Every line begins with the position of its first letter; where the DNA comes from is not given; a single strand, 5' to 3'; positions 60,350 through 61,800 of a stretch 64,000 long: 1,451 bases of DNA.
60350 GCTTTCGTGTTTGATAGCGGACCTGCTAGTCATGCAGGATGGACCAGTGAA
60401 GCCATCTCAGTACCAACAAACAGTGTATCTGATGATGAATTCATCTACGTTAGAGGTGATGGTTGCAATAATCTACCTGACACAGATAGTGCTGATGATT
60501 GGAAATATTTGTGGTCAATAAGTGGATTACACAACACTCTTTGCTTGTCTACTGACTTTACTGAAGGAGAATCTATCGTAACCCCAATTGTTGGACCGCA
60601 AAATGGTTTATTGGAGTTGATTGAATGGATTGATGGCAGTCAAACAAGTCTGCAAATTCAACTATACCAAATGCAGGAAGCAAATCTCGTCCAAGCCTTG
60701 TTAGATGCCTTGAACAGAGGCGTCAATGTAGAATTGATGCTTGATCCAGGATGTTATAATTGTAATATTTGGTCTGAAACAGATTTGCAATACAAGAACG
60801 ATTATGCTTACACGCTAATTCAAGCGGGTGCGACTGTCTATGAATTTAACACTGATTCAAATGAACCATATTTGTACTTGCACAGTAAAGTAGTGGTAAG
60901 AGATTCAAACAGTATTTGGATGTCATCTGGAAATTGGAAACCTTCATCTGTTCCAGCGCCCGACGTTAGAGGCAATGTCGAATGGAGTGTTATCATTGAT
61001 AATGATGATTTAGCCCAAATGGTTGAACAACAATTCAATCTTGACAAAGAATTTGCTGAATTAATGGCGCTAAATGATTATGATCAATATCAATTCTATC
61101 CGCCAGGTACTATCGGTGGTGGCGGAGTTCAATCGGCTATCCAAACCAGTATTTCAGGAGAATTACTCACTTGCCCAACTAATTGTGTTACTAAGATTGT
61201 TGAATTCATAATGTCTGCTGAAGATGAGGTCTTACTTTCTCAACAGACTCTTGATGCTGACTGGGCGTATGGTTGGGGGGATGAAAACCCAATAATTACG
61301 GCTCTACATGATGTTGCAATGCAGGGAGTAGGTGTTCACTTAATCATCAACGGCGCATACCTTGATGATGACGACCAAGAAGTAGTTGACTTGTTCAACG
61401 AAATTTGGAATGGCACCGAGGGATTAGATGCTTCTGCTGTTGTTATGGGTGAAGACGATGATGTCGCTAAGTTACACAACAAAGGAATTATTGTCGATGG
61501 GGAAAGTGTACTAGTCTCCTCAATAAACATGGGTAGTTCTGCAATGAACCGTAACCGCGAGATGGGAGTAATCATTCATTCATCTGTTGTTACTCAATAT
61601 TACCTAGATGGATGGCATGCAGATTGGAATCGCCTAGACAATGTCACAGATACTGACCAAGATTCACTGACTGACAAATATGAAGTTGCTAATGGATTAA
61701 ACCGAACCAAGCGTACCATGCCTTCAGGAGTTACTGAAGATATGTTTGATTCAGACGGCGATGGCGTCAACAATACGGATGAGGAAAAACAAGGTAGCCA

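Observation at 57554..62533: Unrecognised architecture: six tandem lamin-tail domains on a single-chain double-HKD PLD fold, tethered by a C-terminal TM helix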

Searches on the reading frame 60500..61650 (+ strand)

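Call 23: search_protein_families(library=padloc, proteins=[window:60500-61650:+], max_evalue=0.01)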
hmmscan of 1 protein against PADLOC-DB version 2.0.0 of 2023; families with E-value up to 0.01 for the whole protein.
window:60500-61650:+ (383 aa): 26 families (the best 25 are shown)
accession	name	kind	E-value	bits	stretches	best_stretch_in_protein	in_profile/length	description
PDLC02614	DrmC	-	7.2e-25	85.6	2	230-365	23-141/153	DrmC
PDLC02595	DrmC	-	6.9e-19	66.6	2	234-360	122-244/269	DrmC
PDLC02588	DrmC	-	2.2e-18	64.8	2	234-362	110-230/256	DrmC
PDLC02585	DrmC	-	3.2e-16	57.7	2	265-364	134-233/253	DrmC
PDLC02616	DrmC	-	5.3e-16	56.9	2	313-364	153-204/224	DrmC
PDLC02597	DrmC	-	7.1e-16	56.8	2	261-367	121-227/242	DrmC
PDLC02606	DrmC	-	2e-15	55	2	260-365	58-163/182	DrmC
PDLC02587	DrmC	-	8.9e-15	52.4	2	320-366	200-246/267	DrmC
PDLC02605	DrmC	-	6.4e-14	50.2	2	30-180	113-257/270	DrmC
PDLC02591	DrmC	-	1.8e-13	48.3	2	262-369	142-244/260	DrmC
PDLC02612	DrmC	-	2.9e-13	47.9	2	43-150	100-197/235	DrmC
PDLC02609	DrmC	-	9.9e-13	46.6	2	40-180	101-230/241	DrmC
PDLC02607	DrmC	-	6.7e-12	43.3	2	264-361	138-239/265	DrmC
PDLC02602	DrmC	-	8.1e-11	39.5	2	321-364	194-237/381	DrmC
PDLC02611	DrmC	-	1.4e-10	39.5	1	267-363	28-117/138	DrmC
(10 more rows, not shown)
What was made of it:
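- PADLOC DrmC models reach up to 7e-25 (call 23).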

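Call 39: search_protein_representatives(protein=window:60500-61650:+)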
Query: 383 residues. Proteins with E-value up to 0.001 (for the whole library): 2957; up to 1e-10: 929; up to 1e-30: 38. The best 150 are listed.
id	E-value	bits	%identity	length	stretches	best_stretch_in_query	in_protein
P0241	1.6e-207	705.3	80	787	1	1-383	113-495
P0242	6.6e-98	344.5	44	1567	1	1-382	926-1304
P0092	1.6e-94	333.3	45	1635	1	1-380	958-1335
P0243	5.2e-86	305.3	43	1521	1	1-383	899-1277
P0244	1.7e-82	293.7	45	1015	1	1-383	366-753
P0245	2.4e-79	283.3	43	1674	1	1-382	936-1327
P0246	8.4e-74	265.1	43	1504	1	1-382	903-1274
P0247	1.3e-73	264.5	41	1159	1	1-383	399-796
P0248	3.1e-72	259.9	44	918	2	217-382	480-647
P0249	3.1e-69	250.1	40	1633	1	13-381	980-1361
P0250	5.6e-69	249.2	39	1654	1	1-382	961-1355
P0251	1.3e-65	238.2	41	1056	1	1-383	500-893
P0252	1.7e-60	221.3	39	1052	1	21-383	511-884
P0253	2.3e-59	217.6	43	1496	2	216-382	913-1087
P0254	3.0e-57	210.6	31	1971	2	25-378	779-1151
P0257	2.9e-54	200.8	33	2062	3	41-378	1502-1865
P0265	3.4e-45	170.9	30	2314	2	30-377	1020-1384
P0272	8.8e-35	136.7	34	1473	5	232-378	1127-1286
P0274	5.5e-34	134.0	33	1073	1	27-381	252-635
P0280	5.5e-30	120.9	31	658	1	25-378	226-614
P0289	1.4e-28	116.2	29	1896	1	11-378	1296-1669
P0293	4.3e-28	114.7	30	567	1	24-377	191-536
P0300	1.2e-27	113.2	28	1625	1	10-380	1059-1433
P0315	2.9e-26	108.6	30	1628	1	20-379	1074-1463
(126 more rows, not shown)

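Call 43: list_cluster_members(proteins=[P0254, P0257, P0265, P0272, P0274, P0280, P0289, P0293, P0300, P0315])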
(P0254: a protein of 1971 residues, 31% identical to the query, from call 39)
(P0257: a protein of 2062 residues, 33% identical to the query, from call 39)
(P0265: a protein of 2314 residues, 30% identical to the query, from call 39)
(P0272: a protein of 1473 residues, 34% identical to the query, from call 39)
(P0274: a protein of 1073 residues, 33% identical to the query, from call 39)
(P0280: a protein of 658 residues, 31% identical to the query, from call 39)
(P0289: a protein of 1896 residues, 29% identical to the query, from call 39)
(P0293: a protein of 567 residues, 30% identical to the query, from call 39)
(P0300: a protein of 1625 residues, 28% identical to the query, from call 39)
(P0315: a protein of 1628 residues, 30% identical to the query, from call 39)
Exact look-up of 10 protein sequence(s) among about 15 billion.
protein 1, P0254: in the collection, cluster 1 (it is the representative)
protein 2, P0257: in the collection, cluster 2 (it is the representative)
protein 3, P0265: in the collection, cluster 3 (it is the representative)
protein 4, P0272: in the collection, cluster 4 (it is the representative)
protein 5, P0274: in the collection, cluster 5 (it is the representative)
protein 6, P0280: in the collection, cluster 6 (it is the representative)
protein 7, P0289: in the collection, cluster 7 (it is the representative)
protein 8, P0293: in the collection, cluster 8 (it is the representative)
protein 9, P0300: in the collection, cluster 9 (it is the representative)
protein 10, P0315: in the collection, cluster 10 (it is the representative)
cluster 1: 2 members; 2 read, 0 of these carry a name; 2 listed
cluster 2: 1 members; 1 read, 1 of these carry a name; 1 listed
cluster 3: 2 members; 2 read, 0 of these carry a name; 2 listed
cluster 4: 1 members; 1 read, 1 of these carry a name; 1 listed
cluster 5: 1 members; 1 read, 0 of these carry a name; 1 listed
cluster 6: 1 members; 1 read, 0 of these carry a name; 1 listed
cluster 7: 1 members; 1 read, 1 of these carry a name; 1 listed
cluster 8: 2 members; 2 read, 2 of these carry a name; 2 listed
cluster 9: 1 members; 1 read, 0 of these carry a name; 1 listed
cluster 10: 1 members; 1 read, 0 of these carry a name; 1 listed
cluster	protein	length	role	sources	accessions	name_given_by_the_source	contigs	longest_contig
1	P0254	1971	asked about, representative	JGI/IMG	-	-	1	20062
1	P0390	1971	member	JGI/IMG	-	-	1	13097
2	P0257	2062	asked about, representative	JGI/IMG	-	phosphatidylserine/phosphatidylglycerophosphate/cardiolipin synthase-like enzyme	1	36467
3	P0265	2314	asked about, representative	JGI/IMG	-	-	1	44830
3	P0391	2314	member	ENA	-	-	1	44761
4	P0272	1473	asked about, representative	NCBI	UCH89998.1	MAG: lamin tail domain-containing protein, partial [Thermoplasmata archaeon]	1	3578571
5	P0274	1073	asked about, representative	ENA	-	-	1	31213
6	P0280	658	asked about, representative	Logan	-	-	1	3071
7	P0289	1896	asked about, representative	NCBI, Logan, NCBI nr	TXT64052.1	MAG: hypothetical protein BAJALOKI1v1_620003 [Promethearchaeota archaeon] | MAG: hypothetical protein BAJALOKI1v1_620003 [Candidatus Lokiarchaeota archaeon]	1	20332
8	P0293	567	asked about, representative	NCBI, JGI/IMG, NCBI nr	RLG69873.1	MAG: hypothetical protein DRO11_07065 [Methanobacteriota archaeon] | MAG: hypothetical protein DRO11_07065 [Euryarchaeota archaeon]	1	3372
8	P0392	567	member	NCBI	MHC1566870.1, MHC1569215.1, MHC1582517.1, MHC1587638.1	MAG: phospholipase D-like domain-containing protein [Candidatus Syntropharchaeia archaeon]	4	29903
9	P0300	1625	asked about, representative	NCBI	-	-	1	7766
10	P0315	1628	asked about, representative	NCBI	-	-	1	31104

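Call 44: search_protein_families(library=pfam, alignment_id=A3, max_evalue=0.001)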
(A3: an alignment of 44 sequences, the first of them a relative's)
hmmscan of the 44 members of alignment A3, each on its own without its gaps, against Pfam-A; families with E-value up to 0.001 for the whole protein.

A. member 1, P0254 (1971 aa): 6 families
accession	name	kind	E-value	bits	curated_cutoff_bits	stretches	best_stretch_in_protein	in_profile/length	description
PF13091.12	PLDc_2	-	3e-79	263.8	27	4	1371-1512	1-132/132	PLD-like domain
PF00932.25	LTD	-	1.1e-66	222.5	34.3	4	185-292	6-104/109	Lamin Tail Domain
PF00614.28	PLDc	-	1.3e-15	57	21.9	1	1696-1720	4-28/28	Phospholipase D Active site motif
PF07705.17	CARDB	-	3e-11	43.9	22.7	1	478-571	11-99/101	CARDB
PF11495.14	Regulator_TrmB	-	1.3e-08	34.8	22.2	0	793-874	14-95/233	Archaeal transcriptional regulator TrmB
PF11614.14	FixG_C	-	5.5e-08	33.4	25.6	0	1776-1842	35-102/119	IG-like fold at C-terminal of FixG, putative oxidoreductase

B. families by the number of members that match (of 44 scanned): 25 families
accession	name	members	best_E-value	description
PF13091.12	PLDc_2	44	3e-79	PLD-like domain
PF00932.25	LTD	39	8.6e-74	Lamin Tail Domain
PF00614.28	PLDc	39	2.6e-16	Phospholipase D Active site motif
PF11495.14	Regulator_TrmB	24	1.6e-11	Archaeal transcriptional regulator TrmB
PF18911.6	PKD_4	10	2.3e-37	PKD domain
PF00801.26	PKD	8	2.7e-20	PKD domain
PF07705.17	CARDB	5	3e-11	CARDB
PF22352.2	K319L-like_PKD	4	3.1e-11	K319L-like, PKD domain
PF17941.7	PP_kinase_C_1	3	1.8e-06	Polyphosphate kinase C-terminal domain 1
PF21027.3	Sde0182_C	2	3.7e-13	Cellulose-binding protein Sde0182, C-terminal domain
PF11614.14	FixG_C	2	5.5e-08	IG-like fold at C-terminal of FixG, putative oxidoreductase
PF17963.7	Big_9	2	9.2e-07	Bacterial Ig domain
PF07894.18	SACK1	2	1.1e-05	Scaffolding anchor of CK1 domain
PF13620.12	CarboxypepD_reg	1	6.8e-29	Carboxypeptidase regulatory-like domain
PF13715.12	CarbopepD_reg_2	1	5.2e-24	CarboxypepD_reg-like domain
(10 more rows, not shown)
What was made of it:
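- Ig-like and PKD/CARDB modules are typical of polymer-binding surface enzymes (call 44).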

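Call 51: find_encoding_contigs(protein=P0272, flank=8000, max_places=1)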
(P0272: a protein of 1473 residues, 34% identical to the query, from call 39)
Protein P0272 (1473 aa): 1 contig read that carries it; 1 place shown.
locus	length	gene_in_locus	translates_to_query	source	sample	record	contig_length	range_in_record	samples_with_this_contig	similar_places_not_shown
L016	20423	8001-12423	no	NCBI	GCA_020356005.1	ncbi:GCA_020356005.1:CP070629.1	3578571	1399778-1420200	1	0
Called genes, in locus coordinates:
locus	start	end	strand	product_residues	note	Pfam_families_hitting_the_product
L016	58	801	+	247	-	PF01209:Ubie_methyltran (weak), PF13489:Methyltransf_23 (weak), PF13847:Methyltransf_31, PF08241:Methyltransf_11, PF08242:Methyltransf_12, PF13649:Methyltransf_25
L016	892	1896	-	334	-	PF01551:Peptidase_M23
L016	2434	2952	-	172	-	PF04832:SOUL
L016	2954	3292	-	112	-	-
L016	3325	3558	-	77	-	-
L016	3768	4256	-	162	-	PF01040:UbiA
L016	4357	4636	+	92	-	PF07973:tRNA_SAD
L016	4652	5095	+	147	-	PF00583:Acetyltransf_1, PF13673:Acetyltransf_10 (weak), PF13508:Acetyltransf_7 (weak)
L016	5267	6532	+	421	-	PF04055:Radical_SAM, PF02579:Nitro_FeMo-Co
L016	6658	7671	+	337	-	PF06050:HGD-D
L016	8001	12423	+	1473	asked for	PF00932:LTD, PF13091:PLDc_2, PF00614:PLDc (faint), PF13091:PLDc_2, PF00932:LTD, PF13091:PLDc_2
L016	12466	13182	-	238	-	-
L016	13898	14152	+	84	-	PF04457:MJ1316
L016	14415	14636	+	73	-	PF01423:LSM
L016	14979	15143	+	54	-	PF01907:Ribosomal_L37e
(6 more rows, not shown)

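Call 52: find_encoding_contigs(protein=P0289, flank=8000, max_places=1)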
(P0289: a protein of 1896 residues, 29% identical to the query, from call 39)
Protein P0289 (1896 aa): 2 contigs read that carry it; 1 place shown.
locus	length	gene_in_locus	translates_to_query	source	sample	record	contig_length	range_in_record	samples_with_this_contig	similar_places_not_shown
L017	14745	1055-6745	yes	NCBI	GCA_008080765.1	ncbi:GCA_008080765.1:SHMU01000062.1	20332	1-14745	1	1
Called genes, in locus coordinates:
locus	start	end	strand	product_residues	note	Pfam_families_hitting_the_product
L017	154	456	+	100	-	PF13855:LRR_8 (weak), PF12799:LRR_4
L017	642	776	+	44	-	-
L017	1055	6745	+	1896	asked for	PF00932:LTD, PF13091:PLDc_2, PF00614:PLDc (faint), PF13091:PLDc_2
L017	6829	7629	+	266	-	-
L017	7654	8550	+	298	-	-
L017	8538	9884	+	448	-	PF01970:TctA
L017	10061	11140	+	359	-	PF04307:YdjM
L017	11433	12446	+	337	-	-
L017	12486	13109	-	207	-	-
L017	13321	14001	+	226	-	PF01791:DeoC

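Call 53: find_encoding_contigs(protein=P0392, flank=8000, max_places=1)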
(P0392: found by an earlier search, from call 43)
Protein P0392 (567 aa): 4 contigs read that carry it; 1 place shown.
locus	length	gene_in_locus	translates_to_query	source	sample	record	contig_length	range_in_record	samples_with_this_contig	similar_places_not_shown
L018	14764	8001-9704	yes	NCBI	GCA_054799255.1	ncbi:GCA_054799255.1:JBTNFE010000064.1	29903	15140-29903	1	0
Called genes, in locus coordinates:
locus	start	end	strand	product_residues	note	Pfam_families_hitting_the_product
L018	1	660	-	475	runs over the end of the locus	PF04060:FeS, PF03599:CdhD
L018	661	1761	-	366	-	PF03599:CdhD, PF00809:Pterin_bind (faint)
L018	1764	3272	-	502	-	PF03598:CdhC, PF19436:ACS_CODH_B_C, PF27303:CdvB_HTH (weak)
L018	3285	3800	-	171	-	PF02552:CO_dh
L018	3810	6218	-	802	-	PF03063:Prismane, PF13187:Fer4_9 (weak), PF13237:Fer4_10 (weak)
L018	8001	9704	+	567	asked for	PF00932:LTD, PF11495:TrmB_EBD_N (faint), PF13091:PLDc_2, PF00614:PLDc (faint), PF13091:PLDc_2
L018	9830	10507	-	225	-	PF14890:Intein_splicing (weak), PF02867:Ribonuc_red_lgC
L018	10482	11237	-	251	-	PF02867:Ribonuc_red_lgC, PF14528:LAGLIDADG_3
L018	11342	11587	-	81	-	PF00317:Ribonuc_red_lgN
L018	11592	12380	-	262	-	PF00142:Fer4_NifH (weak), PF01656:CbiA, PF02374:ArsA_ATPase, PF10609:ParA (weak), PF13614:AAA_31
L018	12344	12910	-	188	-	PF00881:Nitroreductase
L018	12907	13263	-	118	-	-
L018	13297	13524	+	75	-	PF04010:DUF357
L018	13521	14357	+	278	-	PF00850:Hist_deacetyl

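Call 54: find_encoding_contigs(protein=P0265, flank=8000, max_places=1)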
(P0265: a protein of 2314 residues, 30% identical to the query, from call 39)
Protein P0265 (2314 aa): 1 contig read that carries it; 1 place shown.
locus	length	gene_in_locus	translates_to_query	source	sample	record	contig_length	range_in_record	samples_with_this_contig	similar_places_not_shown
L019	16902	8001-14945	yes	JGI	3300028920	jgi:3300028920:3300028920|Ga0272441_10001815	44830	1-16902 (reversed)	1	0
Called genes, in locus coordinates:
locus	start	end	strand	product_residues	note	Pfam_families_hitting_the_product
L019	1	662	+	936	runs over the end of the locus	PF01326:PPDK_N, PF00391:PEP-utilizers, PF02896:PEP-utilizers_C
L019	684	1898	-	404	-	PF01116:F_bP_aldolase, PF08013:GatZ_KbaZ-like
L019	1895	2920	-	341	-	PF08240:ADH_N, PF16912:Glu_dehyd_C, PF00107:ADH_zinc_N, PF13602:ADH_zinc_N_2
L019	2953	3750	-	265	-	PF01791:DeoC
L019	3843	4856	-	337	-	PF04014:MazE_antitoxin, PF01895:PhoU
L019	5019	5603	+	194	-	PF12917:YfbR-like (weak), PF13023:HD_3, PF01966:HD (weak)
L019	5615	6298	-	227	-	PF01865:PhoU_div, PF01895:PhoU (faint)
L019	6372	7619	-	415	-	PF01384:PHO4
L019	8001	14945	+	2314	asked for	PF00932:LTD, PF07705:CARDB (faint), PF00932:LTD, PF11495:TrmB_EBD_N (faint), PF13091:PLDc_2, PF00614:PLDc (faint), PF13091:PLDc_2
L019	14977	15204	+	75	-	-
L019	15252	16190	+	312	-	PF02517:Rce1-like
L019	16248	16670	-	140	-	PF19479:DUF6015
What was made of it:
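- One relative lies next to PHO4/PhoU phosphate-uptake genes (call 54).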

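Call 55: find_encoding_contigs(protein=P0274, flank=8000, max_places=1)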
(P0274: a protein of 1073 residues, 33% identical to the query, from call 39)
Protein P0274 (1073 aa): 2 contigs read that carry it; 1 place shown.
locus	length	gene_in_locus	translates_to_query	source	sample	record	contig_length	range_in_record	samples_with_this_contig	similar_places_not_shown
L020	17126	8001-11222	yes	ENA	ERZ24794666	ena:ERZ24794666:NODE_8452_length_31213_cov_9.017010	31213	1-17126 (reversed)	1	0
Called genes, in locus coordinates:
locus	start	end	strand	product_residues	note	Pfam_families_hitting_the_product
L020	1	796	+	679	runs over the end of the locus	PF01496:V_ATPase_I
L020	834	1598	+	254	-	PF00137:ATP-synt_C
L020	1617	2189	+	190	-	PF01991:vATP-synt_E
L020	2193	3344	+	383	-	PF01992:vATP-synt_AC39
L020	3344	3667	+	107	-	PF01990:ATP-synt_F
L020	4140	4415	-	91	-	-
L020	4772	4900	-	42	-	-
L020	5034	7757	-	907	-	PF05048:NosD, PF13229:Beta_helix, PF18911:PKD_4 (weak), PF07495:Y_Y_Y (faint), PF18911:PKD_4, PF00801:PKD, PF18911:PKD_4, PF22352:K319L-like_PKD (weak), +1 more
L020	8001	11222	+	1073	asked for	PF00932:LTD, PF17957:Big_7 (faint), PF13091:PLDc_2, PF00614:PLDc (faint), PF13091:PLDc_2, PF18911:PKD_4, PF00801:PKD, PF18911:PKD_4, +3 more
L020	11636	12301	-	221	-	PF01135:PCMT, PF00398:RrnaAD (weak), PF01209:Ubie_methyltran (weak), PF01596:Methyltransf_3 (weak), PF02353:CMAS (faint), PF13847:Methyltransf_31, PF13649:Methyltransf_25 (weak)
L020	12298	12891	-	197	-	PF19769:CPxCG_zf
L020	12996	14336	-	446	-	PF13240:Zn_Ribbon_1 (weak), PF13248:Zn_ribbon_3 (faint)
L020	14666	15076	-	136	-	-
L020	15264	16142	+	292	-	PF00459:Inositol_P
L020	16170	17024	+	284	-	PF02811:PHP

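Call 57: find_encoding_contigs(protein=P0257, flank=8000, max_places=1)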
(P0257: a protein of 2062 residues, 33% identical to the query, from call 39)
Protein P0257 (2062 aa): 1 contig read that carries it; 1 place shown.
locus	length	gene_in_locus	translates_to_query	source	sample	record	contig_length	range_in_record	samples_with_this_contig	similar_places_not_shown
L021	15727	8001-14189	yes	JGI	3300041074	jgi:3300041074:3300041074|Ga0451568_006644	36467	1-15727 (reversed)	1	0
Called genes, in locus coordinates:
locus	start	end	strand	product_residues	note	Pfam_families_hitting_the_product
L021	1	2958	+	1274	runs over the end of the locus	PF13415:Beta-prop_FBX42, PF13418:Beta-prop_TYW4 (faint), PF24681:Kelch_KLHDC2_KLHL20_DRC7, PF24981:Beta-prop_ATRN-LZTR1, PF24681:Kelch_KLHDC2_KLHL20_DRC7, PF24981:Beta-prop_ATRN-LZTR1, PF13415:Beta-prop_FBX42, PF24681:Kelch_KLHDC2_KLHL20_DRC7, +3 more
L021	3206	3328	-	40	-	-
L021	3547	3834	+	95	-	-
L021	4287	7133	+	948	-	-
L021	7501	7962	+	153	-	-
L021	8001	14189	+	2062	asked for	PF00932:LTD, PF00932:LTD, PF07705:CARDB, PF00932:LTD, PF13091:PLDc_2, PF13091:PLDc_2, PF00932:LTD, PF13091:PLDc_2, +2 more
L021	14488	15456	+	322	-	PF01694:Rhomboid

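Call 58: find_encoding_contigs(protein=P0315, flank=8000, max_places=1)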
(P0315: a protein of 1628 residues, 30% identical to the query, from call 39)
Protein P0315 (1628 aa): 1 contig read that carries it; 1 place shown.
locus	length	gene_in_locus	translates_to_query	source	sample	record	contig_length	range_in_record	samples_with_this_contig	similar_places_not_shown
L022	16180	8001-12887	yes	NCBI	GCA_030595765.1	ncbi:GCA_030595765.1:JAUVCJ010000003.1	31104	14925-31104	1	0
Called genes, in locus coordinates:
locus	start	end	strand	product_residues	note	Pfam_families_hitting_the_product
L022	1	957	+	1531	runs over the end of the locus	PF00133:tRNA-synt_1, PF01921:tRNA-synt_1f (faint), PF09334:tRNA-synt_1g, PF08264:Anticodon_1, PF19302:DUF5915, PF05763:DUF835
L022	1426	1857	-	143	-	-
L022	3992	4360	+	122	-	-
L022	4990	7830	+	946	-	PF13385:Laminin_G_3, PF02210:Laminin_G_2 (faint), PF13385:Laminin_G_3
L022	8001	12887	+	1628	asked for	PF00932:LTD, PF13091:PLDc_2, PF00614:PLDc (faint), PF13091:PLDc_2, PF00801:PKD, PF18911:PKD_4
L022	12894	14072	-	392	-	PF04015:DUF362, PF14697:Fer4_21 (faint), PF00037:Fer4 (weak), PF12797:Fer4_2 (faint), PF12837:Fer4_6 (faint), PF13237:Fer4_10 (faint), PF12838:Fer4_7, PF13187:Fer4_9 (weak), +1 more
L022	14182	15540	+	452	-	PF13173:AAA_14, PF13635:DUF4143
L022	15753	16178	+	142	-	?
